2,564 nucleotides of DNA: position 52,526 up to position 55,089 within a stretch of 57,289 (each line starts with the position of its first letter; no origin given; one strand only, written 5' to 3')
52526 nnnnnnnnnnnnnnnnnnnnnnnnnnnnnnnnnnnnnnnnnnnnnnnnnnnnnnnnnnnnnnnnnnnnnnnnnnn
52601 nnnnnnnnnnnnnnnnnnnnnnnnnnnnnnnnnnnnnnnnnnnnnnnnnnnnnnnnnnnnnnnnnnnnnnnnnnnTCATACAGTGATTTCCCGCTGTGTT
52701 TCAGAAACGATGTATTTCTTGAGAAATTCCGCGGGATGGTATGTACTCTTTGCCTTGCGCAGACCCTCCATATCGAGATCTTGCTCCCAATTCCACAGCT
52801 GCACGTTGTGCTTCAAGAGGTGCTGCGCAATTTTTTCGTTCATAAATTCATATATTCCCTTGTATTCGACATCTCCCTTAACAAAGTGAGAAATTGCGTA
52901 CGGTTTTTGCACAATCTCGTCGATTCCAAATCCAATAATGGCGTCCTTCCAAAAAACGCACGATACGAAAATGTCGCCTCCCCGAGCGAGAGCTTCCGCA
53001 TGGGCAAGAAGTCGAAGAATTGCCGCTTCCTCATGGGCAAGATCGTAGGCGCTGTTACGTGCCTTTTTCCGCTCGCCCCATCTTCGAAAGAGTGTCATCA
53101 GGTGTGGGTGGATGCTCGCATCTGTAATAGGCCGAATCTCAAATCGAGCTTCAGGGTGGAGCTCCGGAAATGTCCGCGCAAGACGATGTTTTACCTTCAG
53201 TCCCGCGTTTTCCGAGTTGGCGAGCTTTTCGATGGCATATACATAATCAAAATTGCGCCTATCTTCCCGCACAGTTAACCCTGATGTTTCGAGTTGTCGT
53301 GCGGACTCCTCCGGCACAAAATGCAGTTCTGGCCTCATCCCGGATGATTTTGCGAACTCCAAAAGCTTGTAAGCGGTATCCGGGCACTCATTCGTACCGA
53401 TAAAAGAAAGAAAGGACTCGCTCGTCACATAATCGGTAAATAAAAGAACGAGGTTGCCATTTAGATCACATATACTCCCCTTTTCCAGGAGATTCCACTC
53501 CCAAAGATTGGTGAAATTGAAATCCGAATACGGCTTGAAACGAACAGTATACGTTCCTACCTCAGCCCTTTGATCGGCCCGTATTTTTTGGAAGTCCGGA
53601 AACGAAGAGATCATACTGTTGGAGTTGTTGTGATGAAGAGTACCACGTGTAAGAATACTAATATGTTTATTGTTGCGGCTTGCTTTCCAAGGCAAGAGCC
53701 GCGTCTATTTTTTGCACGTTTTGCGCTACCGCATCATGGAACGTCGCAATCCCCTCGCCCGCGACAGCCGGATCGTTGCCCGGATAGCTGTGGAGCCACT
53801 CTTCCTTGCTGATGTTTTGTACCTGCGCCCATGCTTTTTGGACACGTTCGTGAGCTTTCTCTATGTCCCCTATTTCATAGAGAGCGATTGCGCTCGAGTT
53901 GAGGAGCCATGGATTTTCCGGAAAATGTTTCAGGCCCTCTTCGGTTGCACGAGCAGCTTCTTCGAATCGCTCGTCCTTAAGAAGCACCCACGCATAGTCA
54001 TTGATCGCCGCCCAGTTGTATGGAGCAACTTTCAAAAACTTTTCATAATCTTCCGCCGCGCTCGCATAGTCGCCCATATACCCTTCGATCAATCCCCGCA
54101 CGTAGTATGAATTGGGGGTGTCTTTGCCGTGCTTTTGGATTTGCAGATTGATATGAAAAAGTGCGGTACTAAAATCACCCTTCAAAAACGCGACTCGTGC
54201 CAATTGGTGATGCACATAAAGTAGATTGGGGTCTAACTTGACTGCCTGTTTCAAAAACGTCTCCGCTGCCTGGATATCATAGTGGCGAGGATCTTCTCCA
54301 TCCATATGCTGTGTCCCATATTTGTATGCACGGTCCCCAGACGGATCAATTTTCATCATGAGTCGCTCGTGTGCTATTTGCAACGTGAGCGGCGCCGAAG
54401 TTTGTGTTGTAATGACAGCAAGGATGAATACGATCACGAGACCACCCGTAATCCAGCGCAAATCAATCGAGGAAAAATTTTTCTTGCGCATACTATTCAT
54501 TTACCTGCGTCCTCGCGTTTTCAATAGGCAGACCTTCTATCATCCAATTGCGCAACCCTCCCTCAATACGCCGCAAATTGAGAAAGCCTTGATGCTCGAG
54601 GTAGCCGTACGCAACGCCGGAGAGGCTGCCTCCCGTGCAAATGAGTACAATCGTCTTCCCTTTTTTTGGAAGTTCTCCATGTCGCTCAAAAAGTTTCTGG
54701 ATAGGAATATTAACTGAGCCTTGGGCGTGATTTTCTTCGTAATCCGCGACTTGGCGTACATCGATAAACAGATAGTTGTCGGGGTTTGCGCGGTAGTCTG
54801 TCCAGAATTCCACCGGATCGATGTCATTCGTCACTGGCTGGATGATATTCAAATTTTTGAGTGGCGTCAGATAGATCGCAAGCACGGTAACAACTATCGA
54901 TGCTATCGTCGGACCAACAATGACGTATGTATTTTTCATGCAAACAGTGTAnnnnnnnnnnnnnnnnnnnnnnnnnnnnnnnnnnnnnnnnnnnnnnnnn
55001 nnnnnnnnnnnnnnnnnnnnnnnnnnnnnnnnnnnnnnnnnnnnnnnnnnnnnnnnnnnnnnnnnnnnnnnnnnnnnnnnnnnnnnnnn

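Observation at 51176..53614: SET-domain methyltransferase, EamA exporter and DUF2156-type aminoacyl-tRNA transferase in one tight block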

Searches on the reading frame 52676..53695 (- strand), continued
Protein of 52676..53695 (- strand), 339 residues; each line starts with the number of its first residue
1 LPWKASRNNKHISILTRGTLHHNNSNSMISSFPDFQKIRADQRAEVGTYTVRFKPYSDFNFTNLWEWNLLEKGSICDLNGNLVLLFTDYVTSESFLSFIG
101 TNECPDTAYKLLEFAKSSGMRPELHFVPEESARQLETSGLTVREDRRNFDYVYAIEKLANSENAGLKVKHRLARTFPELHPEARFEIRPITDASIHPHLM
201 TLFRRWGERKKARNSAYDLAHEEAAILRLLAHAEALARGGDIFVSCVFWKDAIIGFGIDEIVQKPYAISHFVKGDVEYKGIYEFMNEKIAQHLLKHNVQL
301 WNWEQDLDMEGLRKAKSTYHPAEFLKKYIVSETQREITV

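Call 93: search_protein_families(library=pfam, proteins=[P0272, P0307, P0344, P0318, P0117, P0297], max_evalue=0.01)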
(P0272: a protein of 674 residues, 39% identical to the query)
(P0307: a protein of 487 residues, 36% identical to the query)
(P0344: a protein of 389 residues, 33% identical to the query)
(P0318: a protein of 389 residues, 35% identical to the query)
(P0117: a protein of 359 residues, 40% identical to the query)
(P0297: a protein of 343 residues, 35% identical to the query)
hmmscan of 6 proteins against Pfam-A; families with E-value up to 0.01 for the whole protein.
P0272 (674 aa): 1 family
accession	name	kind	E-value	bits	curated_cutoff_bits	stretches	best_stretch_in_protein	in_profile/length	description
PF09924.15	LPG_synthase_C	-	5.5e-26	91.8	27.5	1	26-297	4-297/298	Phosphatidylglycerol lysyltransferase, C-terminal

P0307 (487 aa): 1 family
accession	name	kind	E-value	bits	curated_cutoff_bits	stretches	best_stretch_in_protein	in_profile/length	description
PF09924.15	LPG_synthase_C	-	2.3e-24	86.5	27.5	1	28-297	6-297/298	Phosphatidylglycerol lysyltransferase, C-terminal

P0344 (389 aa): 2 families
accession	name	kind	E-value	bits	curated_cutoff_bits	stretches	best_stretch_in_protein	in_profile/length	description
PF09924.15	LPG_synthase_C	-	2.2e-29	102.9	27.5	1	31-298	10-297/298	Phosphatidylglycerol lysyltransferase, C-terminal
PF13480.13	Acetyltransf_6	-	0.00027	21.6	22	1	141-270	2-133/143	Acetyltransferase (GNAT) domain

P0318 (389 aa): 1 family
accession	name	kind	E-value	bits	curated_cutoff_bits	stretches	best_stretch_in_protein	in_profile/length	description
PF09924.15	LPG_synthase_C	-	3.4e-21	76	27.5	1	67-339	9-296/298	Phosphatidylglycerol lysyltransferase, C-terminal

P0117 (359 aa): 1 family
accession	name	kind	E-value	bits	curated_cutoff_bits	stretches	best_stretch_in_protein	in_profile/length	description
PF09924.15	LPG_synthase_C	-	8.9e-23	81.2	27.5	1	124-354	54-297/298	Phosphatidylglycerol lysyltransferase, C-terminal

P0297 (343 aa): 1 family
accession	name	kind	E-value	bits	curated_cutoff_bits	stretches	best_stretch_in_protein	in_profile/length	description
PF09924.15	LPG_synthase_C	-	3.1e-23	82.7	27.5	1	71-339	8-296/298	Phosphatidylglycerol lysyltransferase, C-terminal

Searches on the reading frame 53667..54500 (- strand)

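Call 3: search_protein_families(library=pfam, proteins=[window:53667-54500:-], max_evalue=0.01)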
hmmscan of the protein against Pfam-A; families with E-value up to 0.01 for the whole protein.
window:53667-54500:- (277 aa): 14 families
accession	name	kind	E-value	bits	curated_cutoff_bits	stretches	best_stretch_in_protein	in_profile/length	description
PF14559.12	TPR_19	-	2.8e-16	60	25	2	173-229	1-57/68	Tetratricopeptide repeat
PF07719.23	TPR_2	-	2.1e-15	55.9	27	2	130-162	2-34/34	Tetratricopeptide repeat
PF13431.12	TPR_17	-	6.8e-13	48.2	24.4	0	152-182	2-32/34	Tetratricopeptide repeat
PF00515.34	TPR_1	-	4.9e-11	42.4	27.8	1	130-162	2-34/34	Tetratricopeptide repeat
PF13428.12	TPR_14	-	6.1e-10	39.2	23.5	1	164-200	2-38/44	Tetratricopeptide repeat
PF13432.12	TPR_16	-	3.3e-08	34.2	32.7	1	134-189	2-56/65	Tetratricopeptide repeat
PF13181.12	TPR_8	-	1.4e-07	31.6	25.7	1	130-161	2-33/34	Tetratricopeptide repeat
PF13424.12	TPR_12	-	1.6e-07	31.8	30.1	0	96-158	5-74/77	Tetratricopeptide repeat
PF23914.1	TPR_CcmH_CycH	-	3.6e-07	30.6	42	1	131-227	52-151/158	Cytochrome c-type biogenesis protein H TPR domain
PF13371.12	TPR_9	-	5.5e-07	29.9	35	1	129-161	29-61/73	Tetratricopeptide repeat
PF25064.1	ARM_TT21_5th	-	3.3e-05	24.6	27.8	0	144-194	16-66/117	TT21 fifth ARM repeats domain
PF17874.7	TPR_MalT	-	0.00027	20.8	45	1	185-239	110-164/336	MalT-like TPR region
PF13429.12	TPR_15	-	0.00029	20.8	26.2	1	125-239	142-254/280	Tetratricopeptide repeat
PF24575.1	TPR_Slam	-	0.00082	20.2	35.2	0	132-184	50-102/104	Surface lipoprotein assembly modifier, N-terminal TPR repeats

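Call 4: search_protein_families(library=ncbifam, proteins=[window:53667-54500:-], max_evalue=0.01)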
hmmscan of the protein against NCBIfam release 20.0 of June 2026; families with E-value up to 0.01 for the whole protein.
window:53667-54500:- (277 aa): 19 families
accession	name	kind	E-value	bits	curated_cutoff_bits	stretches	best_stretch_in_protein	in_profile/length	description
TIGR02917.1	PEP_TPR_lipo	equivalog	1.9e-14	52.6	312.2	1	77-224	142-288/899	XrtA/PEP-CTERM system TPR-repeat protein PrsT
NF040959.1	MamA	equivalog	1.9e-10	40.6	200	1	108-224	51-166/204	magnetosome protein MamA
TIGR04510.1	mod_pep_cyc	subfamily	1.2e-08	33.9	400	1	73-238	411-570/814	putative peptide modification system cyclase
TIGR00990.1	3a0801s09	subfamily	3.1e-07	29.4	757.25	1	77-223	348-493/615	mitochondrial import receptor subunit TOM70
TIGR02521.1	type_IV_pilW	equivalog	6.4e-07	29.2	154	1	108-228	45-166/234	type IV pilus biogenesis/stability protein PilW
NF052415.1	T3SS_chap_SctY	equivalog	3.8e-06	27.4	70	0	76-157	22-105/106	type III secretion apparatus assembly chaperone SctY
NF047507.1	TPR_BatC_Lepto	exception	5.8e-06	25.9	175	0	48-165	18-132/214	TPR repeat-containing protein BatC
NF007302.0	PRK09782.1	equivalog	2.2e-05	22.6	1223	1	76-229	561-712/990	phage receptor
NF033920.0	C39_PA2778_fam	equivalog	4.7e-05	22.9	150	1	144-225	171-252/255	PA2778 family cysteine peptidase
TIGR02795.1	tol_pal_ybgF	equivalog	6.5e-05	23.5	90.1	1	142-243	15-110/119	tol-pal system protein YbgF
NF008391.2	PRK11189.1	equivalog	0.00017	21.2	250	1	131-226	67-162/297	lipoprotein NlpI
NF008520.0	PRK11447.1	equivalog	0.00021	19.2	858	0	76-137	477-537/1157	cellulose synthase complex outer membrane protein BcsC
NF033762.1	social_mot_Tgl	equivalog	0.00051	19.5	225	1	96-223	33-162/252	social motility TPR repeat lipoprotein Tgl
NF033758.1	gliding_GltE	equivalog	0.00051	19.1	225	1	75-174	237-334/411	adventurous gliding motility TPR repeat lipoprotein GltE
TIGR02552.1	LcrH_SycD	equivalog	0.001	18.8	104.8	0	140-231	29-120/136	SycD/LcrH family type III secretion system chaperone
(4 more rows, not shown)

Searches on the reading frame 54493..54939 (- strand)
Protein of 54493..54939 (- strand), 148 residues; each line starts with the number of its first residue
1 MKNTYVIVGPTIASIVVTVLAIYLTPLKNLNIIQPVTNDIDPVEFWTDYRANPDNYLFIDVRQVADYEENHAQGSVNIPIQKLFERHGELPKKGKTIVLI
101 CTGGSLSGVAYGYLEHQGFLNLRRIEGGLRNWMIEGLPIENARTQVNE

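Call 3: search_protein_families(library=pfam, proteins=[window:54493-54939:-], max_evalue=0.01)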
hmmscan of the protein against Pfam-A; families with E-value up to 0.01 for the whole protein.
window:54493-54939:- (148 aa): 1 family
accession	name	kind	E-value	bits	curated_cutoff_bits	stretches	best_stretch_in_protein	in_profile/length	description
PF00581.25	Rhodanese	-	5.4e-14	52.9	22.2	1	54-133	12-100/102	Rhodanese-like domain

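Call 4: search_protein_families(library=ncbifam, proteins=[window:54493-54939:-], max_evalue=0.01)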
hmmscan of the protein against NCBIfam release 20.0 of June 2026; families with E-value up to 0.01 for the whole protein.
window:54493-54939:- (148 aa): 13 families
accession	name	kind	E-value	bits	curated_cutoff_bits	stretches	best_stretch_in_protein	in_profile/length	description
NF006444.0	PRK08762.1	equivalog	4.3e-13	48.7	449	1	40-145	14-120/387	molybdopterin-synthase adenylyltransferase MoeB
NF007627.0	PRK10287.1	equivalog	4.6e-09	36.5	102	1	58-130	23-95/104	thiosulfate sulfurtransferase PspE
TIGR02981.1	phageshock_pspE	exception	1.6e-08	34.8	126.3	1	58-129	21-92/101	thiosulfate sulfurtransferase PspE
NF045694.1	seleno_TsoB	exception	2.8e-08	32.3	805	1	40-145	46-162/572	rhodanese/DsbD fusion-like selenoprotein TsoB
NF001133.1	PRK00142.1-1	equivalog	1.1e-07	31.6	170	1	28-133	96-204/229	oxygen-dependent tRNA uridine(34) hydroxylase TrhO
NF045521.1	rhoda_near_glyco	subfamily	2.1e-07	30.9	145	1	47-144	23-120/144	rhodanese homology domain-containing protein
NF005902.0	PRK07878.1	equivalog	1.2e-06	27.7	647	1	53-133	301-382/392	adenylyltransferase/sulfurtransferase MoeZ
NF001195.0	PRK00162.1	equivalog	4e-06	27.1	102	1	56-137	21-101/108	thiosulfate sulfurtransferase GlpE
NF041203.1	rhodanese_LYCAU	equivalog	1.3e-05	24.9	115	1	55-141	36-125/126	rhodanese-related (seleno)protein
TIGR04271.1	ThiI_C_thiazole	equivalog_domain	8.8e-05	22.5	70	1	33-122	7-96/101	thiazole biosynthesis protein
NF008750.0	PRK11784.1-2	equivalog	0.00017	20.8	241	1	52-82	12-42/346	tRNA 2-selenouridine(34) synthase MnmH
NF005646.0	PRK07411.1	equivalog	0.00023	20.4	633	1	51-134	295-381/390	molybdopterin-synthase adenylyltransferase MoeB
TIGR03167.1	tRNA_sel_U_synt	equivalog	0.0024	17.4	219.75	0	55-86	2-33/311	tRNA 2-selenouridine(34) synthase MnmH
